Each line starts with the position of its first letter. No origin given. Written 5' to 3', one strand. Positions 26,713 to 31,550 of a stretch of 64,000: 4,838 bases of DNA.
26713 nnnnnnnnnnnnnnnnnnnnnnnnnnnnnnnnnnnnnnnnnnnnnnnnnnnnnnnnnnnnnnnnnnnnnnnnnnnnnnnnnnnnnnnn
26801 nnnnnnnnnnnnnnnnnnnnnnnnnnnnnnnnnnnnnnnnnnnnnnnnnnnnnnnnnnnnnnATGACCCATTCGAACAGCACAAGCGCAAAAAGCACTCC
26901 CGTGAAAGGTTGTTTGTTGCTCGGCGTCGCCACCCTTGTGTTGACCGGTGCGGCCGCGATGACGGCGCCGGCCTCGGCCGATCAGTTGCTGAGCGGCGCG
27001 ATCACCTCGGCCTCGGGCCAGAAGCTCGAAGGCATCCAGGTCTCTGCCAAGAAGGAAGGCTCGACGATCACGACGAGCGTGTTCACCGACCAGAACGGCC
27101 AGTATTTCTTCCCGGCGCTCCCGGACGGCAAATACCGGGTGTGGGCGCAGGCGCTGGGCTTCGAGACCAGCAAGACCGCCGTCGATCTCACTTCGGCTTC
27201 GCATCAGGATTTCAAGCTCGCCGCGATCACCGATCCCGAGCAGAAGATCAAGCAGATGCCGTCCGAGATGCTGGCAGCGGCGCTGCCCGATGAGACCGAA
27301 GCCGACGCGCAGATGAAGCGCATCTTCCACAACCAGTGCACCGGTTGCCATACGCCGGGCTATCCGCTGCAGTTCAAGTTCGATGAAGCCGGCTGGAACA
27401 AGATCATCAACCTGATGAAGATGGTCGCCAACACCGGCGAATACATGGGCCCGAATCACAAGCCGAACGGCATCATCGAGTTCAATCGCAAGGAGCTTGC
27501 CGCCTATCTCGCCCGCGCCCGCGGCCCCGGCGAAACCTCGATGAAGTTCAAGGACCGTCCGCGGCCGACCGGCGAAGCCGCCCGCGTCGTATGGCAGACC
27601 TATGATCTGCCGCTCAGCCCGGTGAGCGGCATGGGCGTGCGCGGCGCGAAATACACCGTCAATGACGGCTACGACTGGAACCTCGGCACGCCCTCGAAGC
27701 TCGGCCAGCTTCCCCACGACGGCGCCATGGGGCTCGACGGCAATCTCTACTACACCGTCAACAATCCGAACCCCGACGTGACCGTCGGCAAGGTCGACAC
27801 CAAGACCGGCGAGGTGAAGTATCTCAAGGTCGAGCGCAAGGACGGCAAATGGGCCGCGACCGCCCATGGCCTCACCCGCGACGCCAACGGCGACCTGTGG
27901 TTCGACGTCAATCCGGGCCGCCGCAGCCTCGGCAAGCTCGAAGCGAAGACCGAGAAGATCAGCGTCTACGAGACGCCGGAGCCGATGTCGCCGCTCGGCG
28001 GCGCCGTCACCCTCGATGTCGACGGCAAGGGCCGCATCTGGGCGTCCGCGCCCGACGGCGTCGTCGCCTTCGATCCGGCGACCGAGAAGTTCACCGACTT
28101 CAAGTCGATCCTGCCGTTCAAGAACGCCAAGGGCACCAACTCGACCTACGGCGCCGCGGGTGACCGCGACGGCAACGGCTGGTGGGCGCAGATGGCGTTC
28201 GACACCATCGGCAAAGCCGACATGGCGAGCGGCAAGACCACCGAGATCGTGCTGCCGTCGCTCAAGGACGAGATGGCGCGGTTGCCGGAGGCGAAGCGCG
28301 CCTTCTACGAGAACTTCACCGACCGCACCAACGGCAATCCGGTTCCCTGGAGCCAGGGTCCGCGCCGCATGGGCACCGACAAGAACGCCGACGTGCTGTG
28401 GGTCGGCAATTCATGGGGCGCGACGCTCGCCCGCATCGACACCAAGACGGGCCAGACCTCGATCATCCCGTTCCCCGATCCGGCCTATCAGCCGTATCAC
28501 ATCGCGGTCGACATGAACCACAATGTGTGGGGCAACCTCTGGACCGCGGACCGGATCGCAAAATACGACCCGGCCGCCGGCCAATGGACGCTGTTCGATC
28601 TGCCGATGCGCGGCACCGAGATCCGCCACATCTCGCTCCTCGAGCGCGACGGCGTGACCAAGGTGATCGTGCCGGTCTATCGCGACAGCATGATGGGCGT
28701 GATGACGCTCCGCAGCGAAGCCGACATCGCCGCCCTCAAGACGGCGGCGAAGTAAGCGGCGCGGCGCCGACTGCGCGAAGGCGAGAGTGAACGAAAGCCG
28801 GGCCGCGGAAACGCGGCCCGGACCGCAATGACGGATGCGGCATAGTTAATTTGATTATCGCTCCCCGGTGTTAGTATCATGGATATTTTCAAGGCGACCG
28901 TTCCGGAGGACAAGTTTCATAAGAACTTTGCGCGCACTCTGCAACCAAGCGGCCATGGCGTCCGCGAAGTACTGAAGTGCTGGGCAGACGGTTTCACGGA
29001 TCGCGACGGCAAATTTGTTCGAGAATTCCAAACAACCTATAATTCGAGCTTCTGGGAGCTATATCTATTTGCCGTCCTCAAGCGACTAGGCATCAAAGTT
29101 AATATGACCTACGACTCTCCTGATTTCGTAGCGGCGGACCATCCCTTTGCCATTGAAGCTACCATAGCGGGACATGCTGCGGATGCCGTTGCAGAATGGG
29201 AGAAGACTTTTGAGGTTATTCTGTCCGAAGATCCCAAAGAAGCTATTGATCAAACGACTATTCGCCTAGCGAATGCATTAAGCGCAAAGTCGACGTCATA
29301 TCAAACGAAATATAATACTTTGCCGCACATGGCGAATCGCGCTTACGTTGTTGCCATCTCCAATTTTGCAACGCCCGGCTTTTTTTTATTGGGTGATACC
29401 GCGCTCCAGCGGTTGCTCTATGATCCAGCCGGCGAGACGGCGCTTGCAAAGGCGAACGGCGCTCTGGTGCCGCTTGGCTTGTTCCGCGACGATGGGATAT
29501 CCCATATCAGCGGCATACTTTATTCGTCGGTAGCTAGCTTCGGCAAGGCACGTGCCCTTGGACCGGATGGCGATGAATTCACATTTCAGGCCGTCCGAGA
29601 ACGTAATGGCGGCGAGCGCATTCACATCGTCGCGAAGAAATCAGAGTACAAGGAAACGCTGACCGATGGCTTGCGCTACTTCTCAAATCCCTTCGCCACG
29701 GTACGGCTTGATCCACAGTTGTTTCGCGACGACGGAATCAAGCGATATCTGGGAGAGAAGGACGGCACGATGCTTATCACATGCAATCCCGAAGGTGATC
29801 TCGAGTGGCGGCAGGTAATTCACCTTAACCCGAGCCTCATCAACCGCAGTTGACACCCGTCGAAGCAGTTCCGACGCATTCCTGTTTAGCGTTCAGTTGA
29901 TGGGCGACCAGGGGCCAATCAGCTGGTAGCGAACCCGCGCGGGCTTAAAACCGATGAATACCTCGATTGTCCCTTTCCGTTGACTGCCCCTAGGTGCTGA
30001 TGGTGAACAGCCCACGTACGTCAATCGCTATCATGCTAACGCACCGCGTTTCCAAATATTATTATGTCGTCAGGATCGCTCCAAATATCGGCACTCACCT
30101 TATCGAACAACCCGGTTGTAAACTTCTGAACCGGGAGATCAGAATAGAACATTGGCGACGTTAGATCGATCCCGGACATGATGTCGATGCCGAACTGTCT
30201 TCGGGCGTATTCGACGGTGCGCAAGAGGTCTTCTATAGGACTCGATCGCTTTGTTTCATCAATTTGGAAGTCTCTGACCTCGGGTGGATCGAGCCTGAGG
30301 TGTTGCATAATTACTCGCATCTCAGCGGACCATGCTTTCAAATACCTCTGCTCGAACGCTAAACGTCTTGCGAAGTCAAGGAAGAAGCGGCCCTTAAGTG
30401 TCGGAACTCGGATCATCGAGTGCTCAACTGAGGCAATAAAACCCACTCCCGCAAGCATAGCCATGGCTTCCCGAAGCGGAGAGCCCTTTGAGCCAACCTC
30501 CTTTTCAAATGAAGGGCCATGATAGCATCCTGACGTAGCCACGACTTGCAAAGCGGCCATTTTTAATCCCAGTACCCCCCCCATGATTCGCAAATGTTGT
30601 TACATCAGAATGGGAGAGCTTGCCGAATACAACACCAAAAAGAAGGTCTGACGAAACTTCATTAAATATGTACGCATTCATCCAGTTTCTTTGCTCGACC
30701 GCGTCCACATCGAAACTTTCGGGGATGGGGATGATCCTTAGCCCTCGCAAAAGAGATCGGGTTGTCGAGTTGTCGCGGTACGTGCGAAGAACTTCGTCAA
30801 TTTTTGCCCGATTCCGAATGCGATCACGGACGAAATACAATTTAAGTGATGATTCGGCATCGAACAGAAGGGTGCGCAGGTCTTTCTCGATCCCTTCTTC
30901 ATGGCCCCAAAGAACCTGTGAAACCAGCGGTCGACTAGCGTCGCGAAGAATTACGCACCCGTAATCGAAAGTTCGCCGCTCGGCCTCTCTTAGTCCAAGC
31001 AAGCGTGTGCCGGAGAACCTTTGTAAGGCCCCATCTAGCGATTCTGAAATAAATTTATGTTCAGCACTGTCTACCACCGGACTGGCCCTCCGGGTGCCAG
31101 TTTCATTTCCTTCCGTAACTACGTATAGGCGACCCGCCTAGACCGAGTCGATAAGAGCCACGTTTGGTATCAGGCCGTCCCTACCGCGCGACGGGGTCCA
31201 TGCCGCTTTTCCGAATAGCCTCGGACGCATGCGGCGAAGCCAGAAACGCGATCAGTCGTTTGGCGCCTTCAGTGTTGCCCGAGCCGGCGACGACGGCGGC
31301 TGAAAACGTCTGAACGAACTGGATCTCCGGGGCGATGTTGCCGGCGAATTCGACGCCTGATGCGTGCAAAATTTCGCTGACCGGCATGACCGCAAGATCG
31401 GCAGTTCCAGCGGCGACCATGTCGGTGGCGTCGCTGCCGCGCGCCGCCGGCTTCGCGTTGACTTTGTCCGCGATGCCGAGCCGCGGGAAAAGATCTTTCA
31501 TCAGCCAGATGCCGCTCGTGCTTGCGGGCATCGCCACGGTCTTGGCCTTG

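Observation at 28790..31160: Low-GC island with two convergent genes of unknown function inserted between core genes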

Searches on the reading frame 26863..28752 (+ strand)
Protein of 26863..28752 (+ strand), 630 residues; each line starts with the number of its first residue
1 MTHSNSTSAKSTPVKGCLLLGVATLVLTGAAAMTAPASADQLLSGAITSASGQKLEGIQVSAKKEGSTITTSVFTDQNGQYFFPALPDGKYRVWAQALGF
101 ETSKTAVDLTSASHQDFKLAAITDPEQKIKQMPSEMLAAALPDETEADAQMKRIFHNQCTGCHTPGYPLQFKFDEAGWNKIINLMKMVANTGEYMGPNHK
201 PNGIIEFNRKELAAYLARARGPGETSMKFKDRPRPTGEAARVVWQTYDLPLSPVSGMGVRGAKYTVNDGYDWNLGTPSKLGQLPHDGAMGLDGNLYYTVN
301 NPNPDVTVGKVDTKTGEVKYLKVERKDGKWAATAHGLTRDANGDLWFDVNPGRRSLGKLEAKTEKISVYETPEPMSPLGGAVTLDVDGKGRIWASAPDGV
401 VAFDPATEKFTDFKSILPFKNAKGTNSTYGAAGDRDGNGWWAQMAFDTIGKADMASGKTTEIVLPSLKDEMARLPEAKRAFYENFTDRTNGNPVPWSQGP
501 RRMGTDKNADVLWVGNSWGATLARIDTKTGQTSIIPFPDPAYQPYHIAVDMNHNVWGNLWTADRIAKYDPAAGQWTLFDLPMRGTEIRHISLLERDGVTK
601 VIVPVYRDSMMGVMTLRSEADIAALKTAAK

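Call 47: find_homologous_proteins(query=window:26863-28752:+, max_evalue=1e-100)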
Query seq(630 aa) (630 aa): 2171 proteins with E <= 1e-100 among 8000 candidates; the best 120 are listed.
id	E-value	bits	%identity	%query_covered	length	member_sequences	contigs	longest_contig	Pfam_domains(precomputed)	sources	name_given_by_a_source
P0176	0.0e+0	1430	98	100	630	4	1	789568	PF13715.13,PF24684.2,PF13620.13,PF17210.10,PF08450.19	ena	-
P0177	0.0e+0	1288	89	98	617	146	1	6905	PF13715.13,PF24684.2,PF13620.13,PF08450.19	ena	-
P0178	0.0e+0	1278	88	98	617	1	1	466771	PF13715.13,PF24684.2,PF13620.13,PF17210.10,PF08450.19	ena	-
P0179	0.0e+0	1274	88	98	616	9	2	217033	PF13715.13,PF24684.2,PF13620.13,PF17210.10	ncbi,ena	-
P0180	0.0e+0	1261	87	98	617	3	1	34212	PF13715.13,PF21959.3,PF24684.2,PF13620.13,PF08450.19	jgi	jgi:streptogramin lyase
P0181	0.0e+0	1255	87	98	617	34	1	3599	PF13715.13,PF21959.3,PF24684.2,PF13620.13,PF08450.19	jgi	jgi:streptogramin lyase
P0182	0.0e+0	1255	87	98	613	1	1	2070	PF13715.13,PF24684.2,PF13620.13,PF08450.19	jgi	jgi:streptogramin lyase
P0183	0.0e+0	1255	86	98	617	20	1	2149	PF13715.13,PF24684.2,PF13620.13,PF08450.19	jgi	jgi:streptogramin lyase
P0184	0.0e+0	1254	86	98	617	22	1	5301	PF13715.13,PF24684.2,PF13620.13,PF22904.4,PF17210.10,PF08450.19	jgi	jgi:virginiamycin B lyase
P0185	0.0e+0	1253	89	94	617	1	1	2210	PF13715.13,PF24684.2,PF13620.13,PF08450.19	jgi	jgi:streptogramin lyase/mono/diheme cytochrome c family protein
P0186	0.0e+0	1249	86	98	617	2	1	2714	PF13715.13,PF24684.2,PF13620.13,PF22904.4,PF17210.10,PF08450.19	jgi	jgi:virginiamycin B lyase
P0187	0.0e+0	1249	86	98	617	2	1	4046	PF13715.13,PF24684.2,PF13620.13,PF17210.10,PF08450.19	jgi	jgi:streptogramin lyase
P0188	0.0e+0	1243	87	93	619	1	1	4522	PF13715.13,PF24684.2,PF13620.13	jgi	-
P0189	0.0e+0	1242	85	98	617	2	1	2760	PF13715.13,PF24684.2,PF13620.13,PF17210.10,PF08450.19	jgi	jgi:virginiamycin B lyase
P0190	0.0e+0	1239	85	98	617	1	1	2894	PF13715.13,PF21959.3,PF24684.2,PF13620.13,PF17210.10,PF08450.19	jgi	jgi:virginiamycin B lyase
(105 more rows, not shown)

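Call 48: find_encoding_contigs(protein=P0176, flank=10000, max_places=2)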
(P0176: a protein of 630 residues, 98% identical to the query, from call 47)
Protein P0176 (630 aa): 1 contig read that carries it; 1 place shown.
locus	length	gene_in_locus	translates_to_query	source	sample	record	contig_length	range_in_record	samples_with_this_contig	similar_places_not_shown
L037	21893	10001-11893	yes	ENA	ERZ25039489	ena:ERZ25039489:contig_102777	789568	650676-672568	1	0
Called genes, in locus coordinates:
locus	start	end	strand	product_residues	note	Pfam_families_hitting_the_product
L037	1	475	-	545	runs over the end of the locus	PF00005:ABC_tran, PF02463:SMC_N (faint), PF13555:AAA_29 (faint), PF13304:AAA_21 (faint), PF13401:AAA_22 (faint), PF08352:oligo_HPY (faint), PF00005:ABC_tran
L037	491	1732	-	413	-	PF00528:BPD_transp_1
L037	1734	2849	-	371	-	PF00528:BPD_transp_1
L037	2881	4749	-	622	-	PF00496:SBP_bac_5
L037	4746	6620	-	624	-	PF00496:SBP_bac_5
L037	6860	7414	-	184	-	PF00034:Cytochrom_C (weak)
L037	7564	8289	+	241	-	PF02348:CTP_transf_3, PF12804:NTP_transf_3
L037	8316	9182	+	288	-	PF00800:PDT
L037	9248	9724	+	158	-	PF03928:HbpS-like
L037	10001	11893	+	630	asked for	PF13620:CarboxypepD_reg, PF13715:CarbopepD_reg_2, PF17210:SdrD_B (weak), PF08450:SGL (faint), PF24684:Vgb_lyase (weak)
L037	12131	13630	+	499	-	PF00112:Peptidase_C1, PF13529:Peptidase_C39_2, PF00045:Hemopexin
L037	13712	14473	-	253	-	PF13531:SBP_bac_11, PF01547:SBP_bac_1 (weak)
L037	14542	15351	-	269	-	PF04454:Linocin_M18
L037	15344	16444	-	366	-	PF04261:Dyp_perox_N, PF20628:Dyp_perox_C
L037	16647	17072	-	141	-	-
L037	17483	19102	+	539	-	PF00135:COesterase, PF20434:BD-FAE, PF07859:Abhydrolase_3 (faint)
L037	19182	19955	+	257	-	PF13531:SBP_bac_11, PF01547:SBP_bac_1 (weak)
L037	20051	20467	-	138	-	-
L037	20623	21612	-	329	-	PF08239:SH3_3 (weak), PF18348:SH3_16, PF00877:NLPC_P60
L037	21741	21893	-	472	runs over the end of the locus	-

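Call 49: find_encoding_contigs(protein=P0178, flank=10000, max_places=2)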
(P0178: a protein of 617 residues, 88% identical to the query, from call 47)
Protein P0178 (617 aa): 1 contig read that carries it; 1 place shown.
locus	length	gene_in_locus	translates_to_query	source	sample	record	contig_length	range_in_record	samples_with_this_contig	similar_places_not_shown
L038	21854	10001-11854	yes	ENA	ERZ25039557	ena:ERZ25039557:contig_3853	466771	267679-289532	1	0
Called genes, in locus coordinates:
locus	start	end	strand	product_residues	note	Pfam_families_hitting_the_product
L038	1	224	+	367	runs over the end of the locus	PF01717:Meth_synt_2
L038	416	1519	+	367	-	PF01717:Meth_synt_2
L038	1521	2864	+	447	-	PF01717:Meth_synt_2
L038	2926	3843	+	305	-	PF02515:CoA_transf_3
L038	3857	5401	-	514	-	PF00083:Sugar_tr (weak), PF07690:MFS_1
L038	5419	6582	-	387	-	PF25919:BSH_CusB (faint), PF25917:BSH_RND, PF25973:BSH_CzcB (weak), PF25885:HH_EMRA, PF25954:Beta-barrel_RND_2 (weak), PF25963:Beta-barrel_AAEA (weak), PF25990:Beta-barrel_YknX (weak)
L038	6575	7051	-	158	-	PF01047:MarR, PF12802:MarR_2, PF13463:HTH_27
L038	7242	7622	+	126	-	PF02627:CMD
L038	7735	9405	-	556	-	PF20091:Abhydrolase_10 (weak)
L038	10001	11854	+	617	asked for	PF13620:CarboxypepD_reg, PF13715:CarbopepD_reg_2 (weak), PF17210:SdrD_B (faint), PF08450:SGL (faint), PF24684:Vgb_lyase (weak)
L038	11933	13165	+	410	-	PF00266:Aminotran_5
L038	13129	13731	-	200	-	PF01661:Macro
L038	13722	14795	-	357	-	PF01734:Patatin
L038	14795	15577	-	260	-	PF00106:adh_short, PF08659:KR, PF23441:SDR (weak), PF13561:adh_short_C2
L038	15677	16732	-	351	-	PF01594:AI-2E_transport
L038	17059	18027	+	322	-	PF00753:Lactamase_B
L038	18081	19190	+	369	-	PF03069:FmdA_AmdA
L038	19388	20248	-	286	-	-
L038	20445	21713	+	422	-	PF04551:GcpE, PF26540:GcpE_C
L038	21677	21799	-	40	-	-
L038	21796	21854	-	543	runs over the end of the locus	PF01663:Phosphodiest, PF00884:Sulfatase (weak), PF01663:Phosphodiest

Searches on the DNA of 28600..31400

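Call 84: search_rna_families(source=window, start=28600, end=31400, threshold=evalue, max_evalue=1)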
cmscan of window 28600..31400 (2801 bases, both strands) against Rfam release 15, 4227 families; matches with E-value up to 1: 1.
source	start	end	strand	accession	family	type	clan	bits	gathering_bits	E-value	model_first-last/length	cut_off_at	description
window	28696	28771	-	RF01720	Pseudomon-Rho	Cis-reg;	-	25.6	45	0.57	1-102/102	no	Pseudomon-Rho RNA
